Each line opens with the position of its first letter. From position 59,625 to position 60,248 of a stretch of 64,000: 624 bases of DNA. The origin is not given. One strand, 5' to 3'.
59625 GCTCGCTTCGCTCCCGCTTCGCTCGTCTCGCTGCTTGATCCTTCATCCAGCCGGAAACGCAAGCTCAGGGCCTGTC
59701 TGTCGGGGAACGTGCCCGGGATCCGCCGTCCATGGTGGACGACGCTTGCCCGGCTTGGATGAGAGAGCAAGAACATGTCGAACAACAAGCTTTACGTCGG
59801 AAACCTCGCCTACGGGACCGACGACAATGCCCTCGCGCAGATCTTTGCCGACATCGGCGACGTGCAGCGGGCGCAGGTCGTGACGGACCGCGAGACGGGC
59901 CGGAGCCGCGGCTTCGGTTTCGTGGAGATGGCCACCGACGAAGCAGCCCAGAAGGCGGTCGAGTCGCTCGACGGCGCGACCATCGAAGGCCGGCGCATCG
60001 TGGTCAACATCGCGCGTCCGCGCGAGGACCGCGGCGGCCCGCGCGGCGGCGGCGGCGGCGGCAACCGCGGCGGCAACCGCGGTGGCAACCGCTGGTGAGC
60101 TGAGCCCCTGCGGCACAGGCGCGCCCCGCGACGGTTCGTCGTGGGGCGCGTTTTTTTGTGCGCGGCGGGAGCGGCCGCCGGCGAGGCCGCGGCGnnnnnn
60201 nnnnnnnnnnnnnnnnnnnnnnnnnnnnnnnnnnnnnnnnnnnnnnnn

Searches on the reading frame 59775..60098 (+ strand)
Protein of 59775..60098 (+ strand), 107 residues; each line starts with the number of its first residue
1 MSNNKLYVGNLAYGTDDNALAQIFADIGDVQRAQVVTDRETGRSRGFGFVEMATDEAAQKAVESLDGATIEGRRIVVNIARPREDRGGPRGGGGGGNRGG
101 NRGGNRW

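Call 57: search_protein_families(library=pfam, proteins=[window:59775-60098:+], max_evalue=0.001)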
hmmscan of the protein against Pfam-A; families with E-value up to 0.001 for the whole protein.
window:59775-60098:+ (107 aa): 1 family
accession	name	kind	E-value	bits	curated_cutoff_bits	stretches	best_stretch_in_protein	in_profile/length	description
PF00076.28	RRM_1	-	4.9e-24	84.4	20.7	1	6-75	1-69/70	RNA recognition motif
